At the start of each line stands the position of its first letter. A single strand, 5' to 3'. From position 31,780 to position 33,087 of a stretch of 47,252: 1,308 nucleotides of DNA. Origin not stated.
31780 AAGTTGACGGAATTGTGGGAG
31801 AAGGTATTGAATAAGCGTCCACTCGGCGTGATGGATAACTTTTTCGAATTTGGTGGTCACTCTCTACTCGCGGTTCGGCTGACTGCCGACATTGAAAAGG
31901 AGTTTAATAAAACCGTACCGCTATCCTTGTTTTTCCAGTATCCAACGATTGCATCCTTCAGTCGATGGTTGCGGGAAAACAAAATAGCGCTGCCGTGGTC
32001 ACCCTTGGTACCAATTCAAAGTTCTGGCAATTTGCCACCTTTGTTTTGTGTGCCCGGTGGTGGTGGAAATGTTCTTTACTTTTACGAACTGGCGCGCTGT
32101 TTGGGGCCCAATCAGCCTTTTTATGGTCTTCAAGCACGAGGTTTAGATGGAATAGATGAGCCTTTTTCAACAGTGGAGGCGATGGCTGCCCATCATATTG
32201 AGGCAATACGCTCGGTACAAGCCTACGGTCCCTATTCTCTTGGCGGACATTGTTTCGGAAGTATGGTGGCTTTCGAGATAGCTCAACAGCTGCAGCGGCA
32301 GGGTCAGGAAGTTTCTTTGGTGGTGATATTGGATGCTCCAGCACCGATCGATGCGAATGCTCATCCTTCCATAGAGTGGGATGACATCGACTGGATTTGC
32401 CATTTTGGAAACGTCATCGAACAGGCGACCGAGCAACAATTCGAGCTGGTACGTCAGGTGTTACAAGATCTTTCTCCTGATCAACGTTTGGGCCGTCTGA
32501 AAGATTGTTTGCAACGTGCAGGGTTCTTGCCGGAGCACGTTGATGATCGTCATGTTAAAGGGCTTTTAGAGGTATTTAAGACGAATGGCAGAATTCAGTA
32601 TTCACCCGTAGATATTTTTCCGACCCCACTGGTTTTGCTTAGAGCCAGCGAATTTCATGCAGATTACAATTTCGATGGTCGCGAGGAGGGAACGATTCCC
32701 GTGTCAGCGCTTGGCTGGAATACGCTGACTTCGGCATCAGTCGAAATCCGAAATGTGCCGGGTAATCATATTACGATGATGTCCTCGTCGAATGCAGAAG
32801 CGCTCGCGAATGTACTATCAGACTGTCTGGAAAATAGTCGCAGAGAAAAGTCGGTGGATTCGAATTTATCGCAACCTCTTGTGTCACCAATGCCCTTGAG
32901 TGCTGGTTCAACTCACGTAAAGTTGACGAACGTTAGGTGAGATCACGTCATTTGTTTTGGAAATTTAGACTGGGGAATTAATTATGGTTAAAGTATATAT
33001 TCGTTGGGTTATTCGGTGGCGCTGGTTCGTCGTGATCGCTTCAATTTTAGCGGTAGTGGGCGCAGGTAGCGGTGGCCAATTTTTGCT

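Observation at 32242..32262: NRPS thioesterase has GGHCFGS: Cys replaces the canonical nucleophilic Ser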

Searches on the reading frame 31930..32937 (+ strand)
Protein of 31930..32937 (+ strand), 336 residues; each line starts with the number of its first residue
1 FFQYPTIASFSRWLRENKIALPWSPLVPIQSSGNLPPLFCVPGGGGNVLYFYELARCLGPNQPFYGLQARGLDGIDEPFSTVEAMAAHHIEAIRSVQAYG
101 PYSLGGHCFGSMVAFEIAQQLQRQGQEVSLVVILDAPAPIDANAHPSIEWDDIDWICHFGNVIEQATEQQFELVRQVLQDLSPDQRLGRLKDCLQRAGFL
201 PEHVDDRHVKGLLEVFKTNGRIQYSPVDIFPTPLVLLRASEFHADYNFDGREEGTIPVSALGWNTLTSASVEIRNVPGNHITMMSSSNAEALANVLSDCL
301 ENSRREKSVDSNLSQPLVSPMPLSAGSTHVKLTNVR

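Call 7: search_solved_structures(query=window:31930-32937:+, max_evalue=0.01, show_alignments=5)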
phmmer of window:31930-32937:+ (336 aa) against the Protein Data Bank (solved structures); distinct sequences matched with E-value up to 0.01: 54.
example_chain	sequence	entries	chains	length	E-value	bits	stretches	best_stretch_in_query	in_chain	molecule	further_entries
4zxh_A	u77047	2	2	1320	4.4e-29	104.8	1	3-296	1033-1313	ABBFA_003403 | Tyrocidine synthetase 3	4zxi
7dxo_A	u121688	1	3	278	1.4e-21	80.2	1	26-144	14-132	Non-ribosomal peptide synthetase 4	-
7crn_A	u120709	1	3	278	1.9e-21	79.7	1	26-144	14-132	Non-ribosomal peptide synthetase 4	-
7r0x_A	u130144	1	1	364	1.5e-15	60.3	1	44-151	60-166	Polyketide synthase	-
9f7b_A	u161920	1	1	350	2.6e-13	52.9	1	29-139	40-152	3-hydroxyacyl-[acyl-carrier-protein] dehydratase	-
2px6_A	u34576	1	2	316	3.2e-12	49.4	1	29-300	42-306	Thioesterase domain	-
7mhd_A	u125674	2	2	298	5.1e-12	48.7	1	29-296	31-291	Fatty acid synthase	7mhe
3tjm_A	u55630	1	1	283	5.4e-12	48.6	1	29-293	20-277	Fatty acid synthase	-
4z49_A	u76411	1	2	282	6e-12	48.5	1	29-293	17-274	Fatty acid synthase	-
2vz8_A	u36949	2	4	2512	6.4e-12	48.4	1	36-125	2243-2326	FATTY ACID SYNTHASE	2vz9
1xkt_A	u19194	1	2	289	7.3e-12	48.2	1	29-128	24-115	fatty acid synthase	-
6ojc_A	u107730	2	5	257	5.2e-11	45.4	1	39-136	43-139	NocB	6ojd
8eyi_E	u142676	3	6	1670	1e-10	44.4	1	29-296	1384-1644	Fatty acid synthase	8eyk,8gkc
9b80_A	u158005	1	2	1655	1.2e-10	44.2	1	29-128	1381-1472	Fatty acid synthase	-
3ils_A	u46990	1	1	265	2.2e-10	43.4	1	37-146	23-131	Aflatoxin biosynthesis polyketide synthase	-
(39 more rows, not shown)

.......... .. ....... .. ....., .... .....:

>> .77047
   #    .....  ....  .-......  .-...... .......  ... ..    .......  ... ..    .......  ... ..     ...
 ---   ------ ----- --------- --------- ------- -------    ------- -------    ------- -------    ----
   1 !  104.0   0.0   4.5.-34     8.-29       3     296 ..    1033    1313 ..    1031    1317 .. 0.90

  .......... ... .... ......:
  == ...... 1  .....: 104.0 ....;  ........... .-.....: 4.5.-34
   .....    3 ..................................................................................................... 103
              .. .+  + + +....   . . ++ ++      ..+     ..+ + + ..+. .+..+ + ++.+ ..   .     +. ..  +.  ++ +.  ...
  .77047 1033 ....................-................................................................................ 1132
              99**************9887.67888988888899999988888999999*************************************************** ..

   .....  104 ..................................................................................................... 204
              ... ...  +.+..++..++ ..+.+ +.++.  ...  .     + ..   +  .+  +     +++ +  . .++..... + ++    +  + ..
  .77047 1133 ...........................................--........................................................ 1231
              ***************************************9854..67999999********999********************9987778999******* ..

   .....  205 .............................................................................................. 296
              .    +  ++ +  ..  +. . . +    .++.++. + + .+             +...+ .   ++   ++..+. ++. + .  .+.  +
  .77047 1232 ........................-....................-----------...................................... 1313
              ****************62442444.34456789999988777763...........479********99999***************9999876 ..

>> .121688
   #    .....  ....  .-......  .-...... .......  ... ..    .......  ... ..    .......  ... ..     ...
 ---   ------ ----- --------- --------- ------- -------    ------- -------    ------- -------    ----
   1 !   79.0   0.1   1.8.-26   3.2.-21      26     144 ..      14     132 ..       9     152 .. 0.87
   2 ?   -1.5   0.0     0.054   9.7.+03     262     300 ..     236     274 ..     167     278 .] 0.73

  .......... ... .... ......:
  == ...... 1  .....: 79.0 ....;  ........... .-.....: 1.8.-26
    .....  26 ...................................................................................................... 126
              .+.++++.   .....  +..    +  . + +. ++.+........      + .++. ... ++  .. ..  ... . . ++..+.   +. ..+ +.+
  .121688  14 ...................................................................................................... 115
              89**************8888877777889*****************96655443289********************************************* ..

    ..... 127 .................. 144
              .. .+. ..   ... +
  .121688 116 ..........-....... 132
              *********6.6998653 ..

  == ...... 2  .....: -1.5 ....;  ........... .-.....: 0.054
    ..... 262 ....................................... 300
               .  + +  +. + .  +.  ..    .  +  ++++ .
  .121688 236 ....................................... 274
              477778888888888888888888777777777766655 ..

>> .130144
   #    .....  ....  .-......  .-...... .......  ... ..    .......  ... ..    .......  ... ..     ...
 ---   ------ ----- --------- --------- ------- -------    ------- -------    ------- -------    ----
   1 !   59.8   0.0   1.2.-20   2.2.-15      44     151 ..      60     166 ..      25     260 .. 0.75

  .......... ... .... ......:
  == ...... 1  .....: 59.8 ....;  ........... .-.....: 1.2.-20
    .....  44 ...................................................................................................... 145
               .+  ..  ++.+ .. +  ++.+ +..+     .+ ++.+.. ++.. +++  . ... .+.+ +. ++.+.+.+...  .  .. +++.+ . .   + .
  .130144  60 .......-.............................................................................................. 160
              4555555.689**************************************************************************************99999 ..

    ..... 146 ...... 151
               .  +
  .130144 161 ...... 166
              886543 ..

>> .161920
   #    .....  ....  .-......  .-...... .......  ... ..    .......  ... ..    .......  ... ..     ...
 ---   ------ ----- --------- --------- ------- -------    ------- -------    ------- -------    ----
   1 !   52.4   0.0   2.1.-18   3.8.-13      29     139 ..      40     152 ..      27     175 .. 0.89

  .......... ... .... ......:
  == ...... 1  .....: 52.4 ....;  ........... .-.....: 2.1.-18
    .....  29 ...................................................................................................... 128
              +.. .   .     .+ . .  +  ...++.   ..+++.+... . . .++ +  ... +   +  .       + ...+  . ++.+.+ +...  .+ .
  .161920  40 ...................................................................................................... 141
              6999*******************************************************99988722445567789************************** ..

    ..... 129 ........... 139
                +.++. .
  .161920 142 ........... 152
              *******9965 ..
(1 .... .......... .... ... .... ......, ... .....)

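Call 12: find_homologous_proteins(query=window:31999-32937:+, max_evalue=0.00001)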
Query window:31999-32937:+ (313 aa): 238 proteins with E <= 0.00001 among 2851 candidates; the best 120 are listed.
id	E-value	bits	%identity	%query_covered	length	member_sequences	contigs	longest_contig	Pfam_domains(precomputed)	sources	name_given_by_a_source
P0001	4.8e-79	284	49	90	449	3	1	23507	PF00550.32,PF13193.13,PF00975.27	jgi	jgi:thioesterase domain-containing protein/acyl carrier protein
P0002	1.7e-75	272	49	86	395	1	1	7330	PF00550.32,PF00975.27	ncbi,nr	ncbi:MAG: amino acid adenylation domain protein [Proteobacteria bacterium]|nr:amino acid adenylation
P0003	3.6e-74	268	46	88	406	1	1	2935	PF00550.32,PF12697.14,PF00561.27,PF00975.27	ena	-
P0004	3.8e-74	268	46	89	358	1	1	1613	PF00550.32,PF00975.27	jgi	jgi:thioesterase domain-containing protein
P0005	1.1e-72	263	44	89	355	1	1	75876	PF00550.32,PF00975.27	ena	-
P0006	2.6e-71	258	46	90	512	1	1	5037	PF00550.32,PF12697.14,PF13193.13,PF00561.27,PF00975.27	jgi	jgi:thioesterase domain-containing protein/acyl carrier protein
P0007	3.0e-71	258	44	90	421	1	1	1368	PF00550.32,PF12697.14,PF13193.13,PF00561.27,PF00975.27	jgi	jgi:thioesterase domain-containing protein/acyl carrier protein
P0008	5.1e-71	257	46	90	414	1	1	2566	PF00550.32,PF00561.27,PF00975.27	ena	-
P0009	3.0e-70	255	46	92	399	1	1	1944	PF20408.5,PF00550.32,PF12697.14,PF00561.27,PF00975.27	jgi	jgi:thioesterase domain-containing protein/acyl carrier protein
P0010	1.7e-69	252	44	88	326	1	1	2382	PF00975.27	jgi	jgi:thioesterase domain-containing protein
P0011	1.1e-68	250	47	91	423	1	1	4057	PF00550.32,PF00975.27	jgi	jgi:thioesterase domain-containing protein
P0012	8.4e-68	247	45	90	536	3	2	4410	PF00550.32,PF13193.13,PF00561.27,PF00975.27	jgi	jgi:thioesterase domain-containing protein/acyl carrier protein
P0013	3.0e-67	245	46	90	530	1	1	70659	PF00550.32,PF13193.13,PF00561.27,PF00975.27,PF23297.2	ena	-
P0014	3.2e-67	245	43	89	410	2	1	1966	PF00550.32,PF00975.27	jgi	jgi:thioesterase domain-containing protein/acyl carrier protein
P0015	4.2e-66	241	44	90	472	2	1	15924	PF00550.32,PF13193.13,PF00561.27,PF00975.27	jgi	jgi:thioesterase domain-containing protein/acyl carrier protein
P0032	7.6e-60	221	43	88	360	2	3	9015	PF00550.32,PF00975.27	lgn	-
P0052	7.4e-48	181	36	88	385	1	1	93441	PF00550.32,PF12697.14,PF00975.27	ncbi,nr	ncbi:MAG: thioesterase domain-containing protein [Rhizonema sp. PD37]|nr:thioesterase domain-contain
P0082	7.3e-38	149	35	90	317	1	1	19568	PF00975.27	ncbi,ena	-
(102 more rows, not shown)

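Call 17: find_related_loci(query=A1, collection=genome_contigs, flank=10000)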
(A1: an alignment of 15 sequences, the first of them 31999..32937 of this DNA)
Query A1 (313 aa) in genome_contigs; peptide patterns used: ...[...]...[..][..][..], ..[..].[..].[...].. (x = any residue, [..] = any of these).
600 stretches matched a pattern (row limit reached: there are more); 572 encode a relative of the query (tblastn E <= 1e-3); the best 80 are kept; 80 distinct loci.
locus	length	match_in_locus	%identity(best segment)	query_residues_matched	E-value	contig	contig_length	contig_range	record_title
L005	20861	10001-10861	45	1-289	2e-79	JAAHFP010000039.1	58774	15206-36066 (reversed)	MAG: Symploca sp. SIO1C2 1C2_NODE_39, whole genome shotgun sequence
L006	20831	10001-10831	46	1-278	5e-75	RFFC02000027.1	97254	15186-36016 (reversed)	MAG: Hormoscilla sp. GUM202 Ga0207354_127, whole genome shotgun sequence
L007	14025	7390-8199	43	1-280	2e-72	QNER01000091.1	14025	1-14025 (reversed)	MAG: Candidatus Parabeggiatoa sp. nov. 1 isolate B3_G6 B3_Guay6_scaffold_02522, whole genome shotgun sequence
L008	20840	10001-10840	45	1-280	2e-72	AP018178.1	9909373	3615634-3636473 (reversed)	Calothrix sp. NIES-2100 DNA, nearly complete genome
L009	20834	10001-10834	44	1-279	4e-72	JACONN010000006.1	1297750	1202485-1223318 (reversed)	MAG: Hormoscilla sp. GM7CHS1pb tig00012631, whole genome shotgun sequence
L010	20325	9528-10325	41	1-278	2e-69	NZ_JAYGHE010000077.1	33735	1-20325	Nostoc sp. UHCC 0252 00077__length=33735, whole genome shotgun sequence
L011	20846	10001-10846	41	1-281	3e-69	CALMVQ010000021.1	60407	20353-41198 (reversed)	MAG TPA_asm: uncultured Scytonema sp. isolate SRR13685156_bin.26_CONCOCT_v1.1_MAG genome assembly, contig: NODE_39_lengt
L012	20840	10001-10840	43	1-280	4e-69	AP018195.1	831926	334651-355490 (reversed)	Scytonema sp. HK-05 plasmid plasmid1 DNA, nearly complete genome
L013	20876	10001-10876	40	1-281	9e-69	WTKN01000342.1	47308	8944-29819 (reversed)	MAG: Moorena sp. SS36440bin_2 NODE_47_length_47308_cov_32.163651, whole genome shotgun sequence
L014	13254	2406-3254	42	1-282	3e-68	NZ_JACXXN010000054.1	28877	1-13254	Nostoc sp. MG11 NODE_54_length_28877_cov_8.448019, whole genome shotgun sequence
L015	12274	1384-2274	40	1-303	8e-68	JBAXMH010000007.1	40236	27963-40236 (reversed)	MAG: Chloroflexales bacterium isolate ELA448 MAG448_7, whole genome shotgun sequence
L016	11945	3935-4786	43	1-281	1e-67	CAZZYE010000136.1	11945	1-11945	MAG: uncultured Stigonema sp. isolate Brown_Z.bin.1 genome assembly, contig: NODE_1627_length_11945_cov_7.697056, whole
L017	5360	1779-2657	39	1-281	2e-67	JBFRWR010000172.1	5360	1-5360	MAG: Trichodesmium sp. isolate 02_in_wi_sediment_bin.5 02InWiSedB5_c_000000075479, whole genome shotgun sequence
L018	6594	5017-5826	41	1-280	4e-67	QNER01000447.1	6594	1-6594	MAG: Candidatus Parabeggiatoa sp. nov. 1 isolate B3_G6 B3_Guay6_scaffold_12825, whole genome shotgun sequence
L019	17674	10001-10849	42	1-280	1e-66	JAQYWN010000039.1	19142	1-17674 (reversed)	MAG: Rhizonema sp. NSF051 rhizonema_NODE_41_length_19142_cov_37.0057, whole genome shotgun sequence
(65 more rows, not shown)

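Call 19: find_encoding_contigs(protein=P0005, flank=10000, max_places=2)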
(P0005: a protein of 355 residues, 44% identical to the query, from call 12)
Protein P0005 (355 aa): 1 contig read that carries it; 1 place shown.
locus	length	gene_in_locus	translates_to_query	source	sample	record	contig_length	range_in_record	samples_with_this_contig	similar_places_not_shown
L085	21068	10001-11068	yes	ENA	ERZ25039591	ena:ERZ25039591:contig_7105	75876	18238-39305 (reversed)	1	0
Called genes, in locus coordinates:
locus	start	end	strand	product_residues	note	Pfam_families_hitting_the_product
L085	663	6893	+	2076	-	PF00109:ketoacyl-synt, PF02801:Ketoacyl-synt_C, PF16197:KAsynt_C_assoc, PF22621:CurL-like_PKS_C, PF00698:Acyl_transf_1, PF21089:PKS_DH_N, PF14765:PS-DH, PF22953:SpnB_Rossmann, +7 more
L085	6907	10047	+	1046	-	PF00668:Condensation, PF00501:AMP-binding, PF13193:AMP-binding_C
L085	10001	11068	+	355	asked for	PF00550:PP-binding, PF00975:Thioesterase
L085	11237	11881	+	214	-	PF00657:Lipase_GDSL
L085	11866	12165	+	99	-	-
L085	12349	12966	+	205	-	-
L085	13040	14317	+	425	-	PF03176:MMPL, PF02460:Patched (weak), PF12349:Sterol-sensing (weak)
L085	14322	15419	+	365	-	PF03176:MMPL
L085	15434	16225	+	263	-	PF07044:DUF1329 (faint), PF17131:TP_0789-like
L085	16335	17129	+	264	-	PF01590:GAF, PF13185:GAF_2, PF13492:GAF_3 (weak)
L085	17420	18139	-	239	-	PF04371:PAD_porph (weak)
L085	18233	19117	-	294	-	PF01180:DHO_dh, PF01207:Dus (faint)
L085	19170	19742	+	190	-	PF00588:SpoU_methylase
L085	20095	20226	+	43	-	PF21814:DUF6883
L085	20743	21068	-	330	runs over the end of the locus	PF00140:Sigma70_r1_2, PF04542:Sigma70_r2, PF04539:Sigma70_r3, PF04545:Sigma70_r4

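Call 20: find_encoding_contigs(protein=P0001, flank=10000, max_places=2)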
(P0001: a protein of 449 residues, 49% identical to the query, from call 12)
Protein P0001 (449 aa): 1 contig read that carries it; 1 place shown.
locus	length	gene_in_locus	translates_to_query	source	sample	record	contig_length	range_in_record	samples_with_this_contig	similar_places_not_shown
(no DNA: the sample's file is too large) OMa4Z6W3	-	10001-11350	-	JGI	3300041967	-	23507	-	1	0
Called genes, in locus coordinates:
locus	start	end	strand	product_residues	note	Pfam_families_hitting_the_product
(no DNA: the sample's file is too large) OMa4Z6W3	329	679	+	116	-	PF00109:ketoacyl-synt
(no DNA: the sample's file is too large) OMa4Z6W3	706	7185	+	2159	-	PF00109:ketoacyl-synt, PF02801:Ketoacyl-synt_C, PF16197:KAsynt_C_assoc, PF22336:RhiE-like_linker, PF22621:CurL-like_PKS_C, PF00698:Acyl_transf_1, PF21089:PKS_DH_N, PF14765:PS-DH, +9 more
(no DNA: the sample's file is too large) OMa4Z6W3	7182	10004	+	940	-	-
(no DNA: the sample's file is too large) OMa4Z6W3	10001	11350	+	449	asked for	PF13193:AMP-binding_C (weak), PF00550:PP-binding, PF00975:Thioesterase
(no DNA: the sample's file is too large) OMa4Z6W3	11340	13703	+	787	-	PF03176:MMPL, PF00873:ACR_tran (weak), PF02460:Patched (faint), PF12349:Sterol-sensing (weak), PF03176:MMPL (weak)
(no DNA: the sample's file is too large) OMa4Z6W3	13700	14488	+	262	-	PF17131:TP_0789-like, PF07044:DUF1329 (weak)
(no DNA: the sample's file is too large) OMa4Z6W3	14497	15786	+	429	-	-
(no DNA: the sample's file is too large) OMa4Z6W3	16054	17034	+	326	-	PF00657:Lipase_GDSL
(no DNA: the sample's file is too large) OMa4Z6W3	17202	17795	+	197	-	-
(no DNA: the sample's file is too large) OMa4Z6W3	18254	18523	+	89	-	-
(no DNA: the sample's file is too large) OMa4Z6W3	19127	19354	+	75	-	-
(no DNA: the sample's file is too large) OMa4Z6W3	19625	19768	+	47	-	-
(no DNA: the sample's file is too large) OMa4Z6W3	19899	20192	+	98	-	?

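Call 27: find_related_loci(query=A2, collection=metagenome_contigs, flank=10000)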
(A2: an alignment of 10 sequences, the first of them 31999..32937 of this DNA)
Query A2 (313 aa) in metagenome_contigs; peptide patterns used: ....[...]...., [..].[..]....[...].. (x = any residue, [..] = any of these).
600 stretches matched a pattern (row limit reached: there are more); 560 encode a relative of the query (tblastn E <= 1e-3); the best 80 are kept; 80 distinct loci.
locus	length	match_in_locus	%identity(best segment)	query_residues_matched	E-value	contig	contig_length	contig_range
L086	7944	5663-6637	44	1-313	1e-84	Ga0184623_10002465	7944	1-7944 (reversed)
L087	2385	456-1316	46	1-281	3e-78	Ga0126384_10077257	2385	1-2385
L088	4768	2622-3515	44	1-298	5e-76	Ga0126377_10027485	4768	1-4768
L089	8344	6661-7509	45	1-277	9e-76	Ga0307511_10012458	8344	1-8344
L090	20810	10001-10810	44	1-279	3e-75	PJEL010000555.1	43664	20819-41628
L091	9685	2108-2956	43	1-277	7e-75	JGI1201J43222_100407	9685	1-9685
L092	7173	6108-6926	44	1-277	1e-73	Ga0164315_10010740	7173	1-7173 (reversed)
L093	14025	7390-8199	43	1-280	1e-72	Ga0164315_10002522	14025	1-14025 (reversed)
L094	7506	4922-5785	44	1-285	7e-73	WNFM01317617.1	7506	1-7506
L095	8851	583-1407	42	1-279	2e-70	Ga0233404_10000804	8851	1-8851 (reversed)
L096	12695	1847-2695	43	1-283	1e-69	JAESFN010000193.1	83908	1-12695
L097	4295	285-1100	44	1-270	3e-69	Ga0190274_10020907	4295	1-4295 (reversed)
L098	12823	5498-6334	42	1-279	1e-68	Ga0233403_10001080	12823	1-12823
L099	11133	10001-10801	44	1-278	3e-68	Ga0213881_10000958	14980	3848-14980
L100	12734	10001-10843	42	1-281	3e-68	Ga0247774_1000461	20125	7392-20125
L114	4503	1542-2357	37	3-277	6e-55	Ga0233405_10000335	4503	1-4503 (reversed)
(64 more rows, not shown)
